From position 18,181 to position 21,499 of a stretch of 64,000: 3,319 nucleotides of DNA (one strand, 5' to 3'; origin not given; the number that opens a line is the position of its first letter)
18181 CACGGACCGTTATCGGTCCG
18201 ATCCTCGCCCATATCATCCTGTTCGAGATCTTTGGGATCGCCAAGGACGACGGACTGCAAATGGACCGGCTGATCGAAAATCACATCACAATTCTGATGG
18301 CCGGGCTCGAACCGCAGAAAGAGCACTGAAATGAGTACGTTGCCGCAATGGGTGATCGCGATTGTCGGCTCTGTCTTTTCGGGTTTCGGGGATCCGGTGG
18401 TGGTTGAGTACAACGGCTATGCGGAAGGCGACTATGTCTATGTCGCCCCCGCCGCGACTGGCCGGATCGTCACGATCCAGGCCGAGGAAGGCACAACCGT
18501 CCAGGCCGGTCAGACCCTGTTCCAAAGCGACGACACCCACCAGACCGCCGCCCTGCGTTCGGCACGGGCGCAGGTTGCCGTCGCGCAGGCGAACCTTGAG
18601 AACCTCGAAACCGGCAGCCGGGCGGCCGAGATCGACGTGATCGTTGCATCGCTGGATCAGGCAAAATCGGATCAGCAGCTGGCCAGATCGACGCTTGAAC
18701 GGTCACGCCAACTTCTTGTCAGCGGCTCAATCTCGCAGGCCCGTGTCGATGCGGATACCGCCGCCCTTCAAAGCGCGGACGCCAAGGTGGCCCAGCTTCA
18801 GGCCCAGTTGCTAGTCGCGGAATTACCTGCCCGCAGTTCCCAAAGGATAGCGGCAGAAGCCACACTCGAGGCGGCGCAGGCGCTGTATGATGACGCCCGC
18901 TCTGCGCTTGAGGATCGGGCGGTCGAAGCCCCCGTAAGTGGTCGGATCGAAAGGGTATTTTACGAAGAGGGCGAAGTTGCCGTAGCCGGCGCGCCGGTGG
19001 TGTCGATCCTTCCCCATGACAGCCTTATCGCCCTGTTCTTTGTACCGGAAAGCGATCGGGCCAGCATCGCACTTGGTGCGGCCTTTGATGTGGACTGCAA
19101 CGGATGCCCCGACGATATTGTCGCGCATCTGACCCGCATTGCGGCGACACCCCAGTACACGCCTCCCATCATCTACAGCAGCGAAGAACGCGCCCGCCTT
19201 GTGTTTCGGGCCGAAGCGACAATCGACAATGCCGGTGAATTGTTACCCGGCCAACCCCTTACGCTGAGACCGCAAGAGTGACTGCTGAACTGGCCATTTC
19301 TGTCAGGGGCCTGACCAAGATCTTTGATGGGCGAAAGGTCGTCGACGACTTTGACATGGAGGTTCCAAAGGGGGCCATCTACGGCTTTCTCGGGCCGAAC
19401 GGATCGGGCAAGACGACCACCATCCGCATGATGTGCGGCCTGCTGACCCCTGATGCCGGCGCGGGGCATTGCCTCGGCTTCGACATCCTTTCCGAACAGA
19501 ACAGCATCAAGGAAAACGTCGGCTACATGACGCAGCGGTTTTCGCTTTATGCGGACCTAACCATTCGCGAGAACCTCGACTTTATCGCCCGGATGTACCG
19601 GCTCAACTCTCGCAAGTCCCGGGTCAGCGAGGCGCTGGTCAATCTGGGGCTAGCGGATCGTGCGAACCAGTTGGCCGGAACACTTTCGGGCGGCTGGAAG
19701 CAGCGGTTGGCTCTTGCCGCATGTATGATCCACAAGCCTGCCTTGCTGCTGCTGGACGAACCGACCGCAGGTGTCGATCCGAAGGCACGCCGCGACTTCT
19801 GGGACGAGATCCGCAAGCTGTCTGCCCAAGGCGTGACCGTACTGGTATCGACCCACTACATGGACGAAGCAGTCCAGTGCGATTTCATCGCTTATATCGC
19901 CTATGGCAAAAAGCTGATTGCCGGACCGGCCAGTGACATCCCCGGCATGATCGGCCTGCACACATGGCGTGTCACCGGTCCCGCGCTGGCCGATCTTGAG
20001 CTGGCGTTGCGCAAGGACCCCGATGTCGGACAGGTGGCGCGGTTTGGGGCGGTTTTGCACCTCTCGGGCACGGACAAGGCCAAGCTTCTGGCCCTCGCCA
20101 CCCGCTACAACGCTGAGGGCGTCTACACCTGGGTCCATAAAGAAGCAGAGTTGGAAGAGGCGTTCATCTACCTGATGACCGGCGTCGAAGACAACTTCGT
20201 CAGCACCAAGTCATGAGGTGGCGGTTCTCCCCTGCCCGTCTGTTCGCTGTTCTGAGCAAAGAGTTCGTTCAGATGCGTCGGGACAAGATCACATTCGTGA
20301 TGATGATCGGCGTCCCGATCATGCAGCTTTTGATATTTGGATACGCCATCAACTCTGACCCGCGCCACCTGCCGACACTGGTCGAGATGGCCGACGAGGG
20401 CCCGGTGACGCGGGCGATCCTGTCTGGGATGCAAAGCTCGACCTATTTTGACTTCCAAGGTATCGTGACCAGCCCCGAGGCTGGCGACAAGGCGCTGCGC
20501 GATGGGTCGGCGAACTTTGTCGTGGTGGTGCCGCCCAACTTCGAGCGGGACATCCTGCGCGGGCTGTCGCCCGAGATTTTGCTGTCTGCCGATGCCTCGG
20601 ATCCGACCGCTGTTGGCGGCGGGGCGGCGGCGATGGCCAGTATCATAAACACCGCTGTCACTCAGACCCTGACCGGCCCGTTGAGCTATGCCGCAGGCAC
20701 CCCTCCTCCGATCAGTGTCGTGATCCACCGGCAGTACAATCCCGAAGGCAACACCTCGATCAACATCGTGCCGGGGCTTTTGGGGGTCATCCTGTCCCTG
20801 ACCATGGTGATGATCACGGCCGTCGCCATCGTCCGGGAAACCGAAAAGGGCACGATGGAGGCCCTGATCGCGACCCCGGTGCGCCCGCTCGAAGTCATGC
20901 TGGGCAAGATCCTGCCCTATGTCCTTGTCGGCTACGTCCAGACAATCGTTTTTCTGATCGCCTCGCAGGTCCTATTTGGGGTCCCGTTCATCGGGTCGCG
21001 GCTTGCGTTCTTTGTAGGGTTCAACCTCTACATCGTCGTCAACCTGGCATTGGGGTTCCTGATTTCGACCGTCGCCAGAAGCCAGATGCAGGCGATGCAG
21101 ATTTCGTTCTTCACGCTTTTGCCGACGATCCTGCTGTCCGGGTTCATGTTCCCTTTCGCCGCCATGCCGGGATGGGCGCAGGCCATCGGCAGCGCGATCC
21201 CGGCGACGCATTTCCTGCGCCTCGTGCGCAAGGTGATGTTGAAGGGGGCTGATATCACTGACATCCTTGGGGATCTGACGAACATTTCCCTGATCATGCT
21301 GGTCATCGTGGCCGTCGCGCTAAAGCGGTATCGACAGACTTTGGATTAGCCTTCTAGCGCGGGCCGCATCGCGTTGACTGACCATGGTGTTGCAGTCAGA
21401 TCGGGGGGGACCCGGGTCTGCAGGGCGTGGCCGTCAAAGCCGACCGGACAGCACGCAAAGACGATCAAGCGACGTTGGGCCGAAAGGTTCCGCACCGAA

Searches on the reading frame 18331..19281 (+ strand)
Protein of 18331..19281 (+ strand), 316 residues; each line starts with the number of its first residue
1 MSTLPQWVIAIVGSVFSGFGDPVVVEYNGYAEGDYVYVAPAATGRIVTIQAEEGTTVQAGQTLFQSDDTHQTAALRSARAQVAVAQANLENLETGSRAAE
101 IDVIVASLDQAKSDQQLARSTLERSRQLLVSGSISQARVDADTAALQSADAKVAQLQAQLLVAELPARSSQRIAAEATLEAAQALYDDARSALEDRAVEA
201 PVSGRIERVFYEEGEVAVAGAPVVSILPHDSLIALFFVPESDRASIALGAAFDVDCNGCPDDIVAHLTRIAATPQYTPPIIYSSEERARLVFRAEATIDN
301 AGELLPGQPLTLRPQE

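Call 65: search_protein_families(library=pfam, proteins=[window:18331-19281:+], max_evalue=0.00001)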
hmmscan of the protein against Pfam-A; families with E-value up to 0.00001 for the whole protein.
window:18331-19281:+ (316 aa): 3 families
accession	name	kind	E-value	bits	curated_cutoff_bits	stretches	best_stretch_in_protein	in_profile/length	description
PF13437.12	HlyD_3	-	3.8e-16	60.2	22.2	1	198-307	2-106/106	HlyD family secretion protein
PF16576.10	HlyD_D23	-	7.9e-08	32.3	30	0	31-262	15-175/214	Barrel-sandwich domain of CusB or HlyD membrane-fusion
PF00364.28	Biotin_lipoyl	-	2e-06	28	22.1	0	198-226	45-73/73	Biotin-requiring enzyme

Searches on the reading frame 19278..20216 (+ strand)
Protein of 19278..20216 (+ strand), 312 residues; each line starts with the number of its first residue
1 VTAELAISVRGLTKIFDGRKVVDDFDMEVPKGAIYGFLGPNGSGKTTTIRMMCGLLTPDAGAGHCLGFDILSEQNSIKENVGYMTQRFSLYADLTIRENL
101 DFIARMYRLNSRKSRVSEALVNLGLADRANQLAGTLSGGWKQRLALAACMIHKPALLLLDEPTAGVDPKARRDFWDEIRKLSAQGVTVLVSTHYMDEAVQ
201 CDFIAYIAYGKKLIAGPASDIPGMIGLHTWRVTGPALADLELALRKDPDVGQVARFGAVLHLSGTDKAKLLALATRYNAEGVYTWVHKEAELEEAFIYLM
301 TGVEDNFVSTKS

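Call 65: search_protein_families(library=pfam, proteins=[window:19278-20216:+], max_evalue=0.00001)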
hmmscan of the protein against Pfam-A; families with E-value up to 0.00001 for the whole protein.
window:19278-20216:+ (312 aa): 2 families
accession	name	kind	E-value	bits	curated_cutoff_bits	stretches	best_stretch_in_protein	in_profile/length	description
PF00005.33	ABC_tran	-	5.8e-32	111.6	25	1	23-164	2-137/137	ABC transporter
PF13304.12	AAA_21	-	9.5e-11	42.7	27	1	127-193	229-298/304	AAA domain, putative AbiEii toxin, Type IV TA system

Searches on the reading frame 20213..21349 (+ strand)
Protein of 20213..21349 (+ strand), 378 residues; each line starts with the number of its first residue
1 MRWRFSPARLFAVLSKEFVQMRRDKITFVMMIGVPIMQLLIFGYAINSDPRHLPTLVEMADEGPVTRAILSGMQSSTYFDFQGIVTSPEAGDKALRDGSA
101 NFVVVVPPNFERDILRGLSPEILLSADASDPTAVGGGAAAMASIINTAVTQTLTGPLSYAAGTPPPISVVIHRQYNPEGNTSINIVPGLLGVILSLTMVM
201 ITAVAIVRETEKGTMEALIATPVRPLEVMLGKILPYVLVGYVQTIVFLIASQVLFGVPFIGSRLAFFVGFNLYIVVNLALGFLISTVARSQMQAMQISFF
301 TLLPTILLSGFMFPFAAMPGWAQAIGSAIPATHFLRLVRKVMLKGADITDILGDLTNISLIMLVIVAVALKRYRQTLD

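Call 65: search_protein_families(library=pfam, proteins=[window:20213-21349:+], max_evalue=0.00001)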
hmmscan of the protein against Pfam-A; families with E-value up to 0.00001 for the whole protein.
window:20213-21349:+ (378 aa): 3 families
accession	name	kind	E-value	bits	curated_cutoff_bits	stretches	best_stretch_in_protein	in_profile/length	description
PF12698.13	ABC2_membrane_3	-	1.5e-48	166.1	31.6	1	26-370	2-346/347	ABC-2 family transporter protein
PF01061.29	ABC2_membrane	-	5.3e-33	114.8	26.9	1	142-343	23-211/211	ABC-2 type transporter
PF12679.13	ABC2_membrane_2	-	3.2e-18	66.4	27.2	1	12-366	2-267/283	ABC-2 family transporter protein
